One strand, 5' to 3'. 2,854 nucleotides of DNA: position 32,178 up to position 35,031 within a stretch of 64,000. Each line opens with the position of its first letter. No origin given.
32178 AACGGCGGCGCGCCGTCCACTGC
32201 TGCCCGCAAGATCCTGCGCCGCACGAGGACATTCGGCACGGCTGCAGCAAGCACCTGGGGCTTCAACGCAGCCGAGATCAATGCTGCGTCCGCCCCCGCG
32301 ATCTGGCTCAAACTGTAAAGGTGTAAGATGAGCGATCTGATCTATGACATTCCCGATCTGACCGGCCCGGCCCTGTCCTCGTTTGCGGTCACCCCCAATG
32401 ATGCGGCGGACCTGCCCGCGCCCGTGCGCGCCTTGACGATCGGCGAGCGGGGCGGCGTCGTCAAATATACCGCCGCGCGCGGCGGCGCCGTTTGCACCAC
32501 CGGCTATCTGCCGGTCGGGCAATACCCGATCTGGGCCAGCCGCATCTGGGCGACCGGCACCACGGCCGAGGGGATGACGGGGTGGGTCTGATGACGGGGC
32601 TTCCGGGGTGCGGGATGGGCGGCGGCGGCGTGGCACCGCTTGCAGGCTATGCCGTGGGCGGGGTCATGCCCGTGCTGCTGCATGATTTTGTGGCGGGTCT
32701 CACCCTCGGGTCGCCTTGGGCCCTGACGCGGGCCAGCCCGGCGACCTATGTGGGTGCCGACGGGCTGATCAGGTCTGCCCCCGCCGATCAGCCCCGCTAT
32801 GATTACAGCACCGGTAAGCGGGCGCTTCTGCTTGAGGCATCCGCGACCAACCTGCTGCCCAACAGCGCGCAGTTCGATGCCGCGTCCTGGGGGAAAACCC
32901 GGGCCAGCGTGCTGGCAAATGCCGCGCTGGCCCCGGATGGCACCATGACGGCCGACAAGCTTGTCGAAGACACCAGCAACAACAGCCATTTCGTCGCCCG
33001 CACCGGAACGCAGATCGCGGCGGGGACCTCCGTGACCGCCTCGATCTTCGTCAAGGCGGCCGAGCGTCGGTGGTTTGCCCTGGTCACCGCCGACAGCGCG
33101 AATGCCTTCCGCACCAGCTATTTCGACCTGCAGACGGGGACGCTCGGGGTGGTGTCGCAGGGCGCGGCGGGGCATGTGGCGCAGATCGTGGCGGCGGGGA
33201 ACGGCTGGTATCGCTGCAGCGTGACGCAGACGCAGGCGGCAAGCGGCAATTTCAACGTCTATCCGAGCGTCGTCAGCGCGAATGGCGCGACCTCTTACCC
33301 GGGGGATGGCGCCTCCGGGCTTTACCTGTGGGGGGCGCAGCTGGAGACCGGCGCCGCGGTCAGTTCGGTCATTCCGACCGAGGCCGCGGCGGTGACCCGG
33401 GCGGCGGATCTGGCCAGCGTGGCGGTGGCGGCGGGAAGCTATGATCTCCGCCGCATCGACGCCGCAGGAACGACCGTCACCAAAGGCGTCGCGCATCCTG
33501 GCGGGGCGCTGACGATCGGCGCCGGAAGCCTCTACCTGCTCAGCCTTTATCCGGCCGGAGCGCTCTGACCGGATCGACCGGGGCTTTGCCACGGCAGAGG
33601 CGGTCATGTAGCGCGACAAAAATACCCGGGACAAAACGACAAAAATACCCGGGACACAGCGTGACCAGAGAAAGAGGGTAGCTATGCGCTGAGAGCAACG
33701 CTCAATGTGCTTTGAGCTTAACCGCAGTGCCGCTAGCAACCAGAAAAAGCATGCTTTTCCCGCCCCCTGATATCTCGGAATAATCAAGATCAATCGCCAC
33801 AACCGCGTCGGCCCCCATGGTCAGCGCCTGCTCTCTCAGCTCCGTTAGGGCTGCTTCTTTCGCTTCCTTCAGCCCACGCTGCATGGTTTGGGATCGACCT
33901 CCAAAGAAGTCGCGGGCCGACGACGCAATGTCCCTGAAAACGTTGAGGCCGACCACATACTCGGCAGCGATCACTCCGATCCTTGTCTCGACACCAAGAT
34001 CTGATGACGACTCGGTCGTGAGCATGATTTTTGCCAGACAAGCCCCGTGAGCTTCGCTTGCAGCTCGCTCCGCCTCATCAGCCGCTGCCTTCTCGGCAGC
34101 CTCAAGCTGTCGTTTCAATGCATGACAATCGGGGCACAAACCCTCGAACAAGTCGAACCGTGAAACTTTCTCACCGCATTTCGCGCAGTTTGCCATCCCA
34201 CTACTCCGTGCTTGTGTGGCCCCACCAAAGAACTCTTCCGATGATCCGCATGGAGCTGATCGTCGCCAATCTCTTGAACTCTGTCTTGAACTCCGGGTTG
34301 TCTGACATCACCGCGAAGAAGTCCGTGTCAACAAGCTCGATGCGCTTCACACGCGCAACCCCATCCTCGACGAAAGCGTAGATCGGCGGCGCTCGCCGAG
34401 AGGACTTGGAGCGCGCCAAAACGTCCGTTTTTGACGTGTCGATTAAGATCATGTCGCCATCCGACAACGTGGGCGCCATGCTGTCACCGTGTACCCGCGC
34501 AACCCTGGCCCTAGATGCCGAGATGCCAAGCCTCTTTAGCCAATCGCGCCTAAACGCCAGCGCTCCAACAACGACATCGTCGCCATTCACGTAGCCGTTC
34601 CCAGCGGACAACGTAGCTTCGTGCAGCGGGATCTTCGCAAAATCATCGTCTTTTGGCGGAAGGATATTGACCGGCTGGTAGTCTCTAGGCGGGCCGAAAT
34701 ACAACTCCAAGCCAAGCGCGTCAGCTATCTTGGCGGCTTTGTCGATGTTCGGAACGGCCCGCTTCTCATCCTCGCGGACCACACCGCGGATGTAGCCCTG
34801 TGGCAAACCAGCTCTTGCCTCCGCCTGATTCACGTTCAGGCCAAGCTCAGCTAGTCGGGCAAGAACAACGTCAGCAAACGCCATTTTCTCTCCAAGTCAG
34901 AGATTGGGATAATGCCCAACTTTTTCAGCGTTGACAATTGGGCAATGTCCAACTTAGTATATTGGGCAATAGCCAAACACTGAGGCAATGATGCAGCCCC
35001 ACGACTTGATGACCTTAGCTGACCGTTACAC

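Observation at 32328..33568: Mu-like phages carrying gene-transfer-agent head spikes as a swappable capsule-binding module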

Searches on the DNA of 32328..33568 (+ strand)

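Call 7: search_dna_similar(query=window:32328-33568:+, collection=phages, mode=distant, max_rows=20)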
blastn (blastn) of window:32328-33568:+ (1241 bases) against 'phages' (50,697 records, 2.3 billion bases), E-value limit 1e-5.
Records with a match: 3; places in all: 3; records where one place covers at least 80% of the query: 3.
Best place of each record, by identity: 95-99% 3.
By first word of the organism name: Rhodobacter 3.
By host as written in the record: Rhodobacter capsulatus SB1003 2; Rhodobacter capsulatus YW1 1.
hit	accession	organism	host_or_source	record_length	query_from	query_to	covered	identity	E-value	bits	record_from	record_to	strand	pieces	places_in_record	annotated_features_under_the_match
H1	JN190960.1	Rhodobacter phage RcapMu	Rhodobacter capsulatus SB1003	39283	27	1241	98%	97.2%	0e+0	2042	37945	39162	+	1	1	putative tail fiber protein | hypothetical protein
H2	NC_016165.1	Rhodobacter phage RcapMu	Rhodobacter capsulatus SB1003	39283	27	1241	98%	97.2%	0e+0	2042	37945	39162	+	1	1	tail protein | tail fiber protein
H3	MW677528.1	Rhodobacter phage RcWaterboi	Rhodobacter capsulatus YW1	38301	27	1241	98%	96.2%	0e+0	1988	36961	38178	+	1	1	56: minor tail protein | 55: hypothetical protein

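Call 9: get_annotated_region(hit=H2, flank=6000)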
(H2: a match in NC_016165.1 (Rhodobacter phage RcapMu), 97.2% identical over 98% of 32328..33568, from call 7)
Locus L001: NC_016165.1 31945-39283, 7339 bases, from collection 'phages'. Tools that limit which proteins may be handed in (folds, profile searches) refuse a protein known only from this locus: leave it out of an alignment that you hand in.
description: Rhodobacter phage RcapMu, complete genome.
organism: Rhodobacter phage RcapMu (NCBI taxid 1105286)
taxonomy: Viruses; Duplodnaviria; Heunggongvirae; Uroviricota; Caudoviricetes
host: Rhodobacter capsulatus SB1003; source: -; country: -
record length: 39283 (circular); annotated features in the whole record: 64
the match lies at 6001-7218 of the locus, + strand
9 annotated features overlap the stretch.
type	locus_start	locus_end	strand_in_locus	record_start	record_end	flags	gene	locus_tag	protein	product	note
CDS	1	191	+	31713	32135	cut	-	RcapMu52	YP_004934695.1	virion structural protein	-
CDS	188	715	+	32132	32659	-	-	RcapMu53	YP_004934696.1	minor tail protein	-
CDS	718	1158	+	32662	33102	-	-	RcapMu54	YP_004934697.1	minor tail protein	NLP/P60 family protein; putative cell wall hydrolase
CDS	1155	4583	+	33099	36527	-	-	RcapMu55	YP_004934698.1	central tail fiber J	tail-related protein; COG4733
CDS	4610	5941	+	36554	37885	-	-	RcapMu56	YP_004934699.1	tail protein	DUF303-containing protein; maturation/adhesion protein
CDS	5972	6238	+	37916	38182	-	-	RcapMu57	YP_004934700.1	tail fiber protein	-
CDS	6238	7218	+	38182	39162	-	-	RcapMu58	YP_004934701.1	tail protein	tail-related structural protein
repeat_region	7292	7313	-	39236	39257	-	-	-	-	-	attR2; one of three imperfect repeats potentially associated with transposase recognition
repeat_region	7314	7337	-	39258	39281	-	-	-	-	-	attR1; one of three imperfect repeats potentially associated with transposase recognition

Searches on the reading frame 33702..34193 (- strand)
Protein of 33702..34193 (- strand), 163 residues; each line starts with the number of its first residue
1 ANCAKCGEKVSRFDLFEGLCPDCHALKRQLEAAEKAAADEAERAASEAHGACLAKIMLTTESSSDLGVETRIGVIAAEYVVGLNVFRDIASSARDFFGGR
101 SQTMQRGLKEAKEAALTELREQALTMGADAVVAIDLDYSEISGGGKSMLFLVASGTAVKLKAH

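Call 36: search_protein_families(library=pfam, proteins=[window:33702-34193:-], max_evalue=0.001)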
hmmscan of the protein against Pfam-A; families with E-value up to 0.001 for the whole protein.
window:33702-34193:- (163 aa): 2 families
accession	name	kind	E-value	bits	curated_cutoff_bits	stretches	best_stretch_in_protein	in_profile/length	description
PF01906.23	YbjQ_1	-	2.4e-25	89.6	23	1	56-160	2-103/103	Putative heavy-metal-binding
PF23025.1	YbjQ_2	-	0.00022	21.9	29.1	1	99-161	44-102/103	C2 domain-containing protein 5, YbjQ-like domain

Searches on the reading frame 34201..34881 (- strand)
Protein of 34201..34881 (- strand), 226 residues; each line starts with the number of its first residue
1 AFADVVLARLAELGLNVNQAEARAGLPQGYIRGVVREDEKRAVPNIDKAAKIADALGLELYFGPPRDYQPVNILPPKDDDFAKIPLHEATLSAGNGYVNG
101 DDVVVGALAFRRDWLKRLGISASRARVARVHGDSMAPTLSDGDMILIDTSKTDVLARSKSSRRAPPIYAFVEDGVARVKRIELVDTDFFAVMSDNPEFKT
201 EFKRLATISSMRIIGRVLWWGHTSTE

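Call 36: search_protein_families(library=pfam, proteins=[window:34201-34881:-], max_evalue=0.001)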
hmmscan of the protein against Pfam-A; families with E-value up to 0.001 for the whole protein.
window:34201-34881:- (226 aa): 2 families
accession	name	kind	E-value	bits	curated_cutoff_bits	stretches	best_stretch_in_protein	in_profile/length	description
PF00717.28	Peptidase_S24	-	2.6e-13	50.1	23.3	1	91-217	6-115/116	Peptidase S24-like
PF01381.28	HTH_3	-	0.00024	21.5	23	1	8-60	4-52/55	Helix-turn-helix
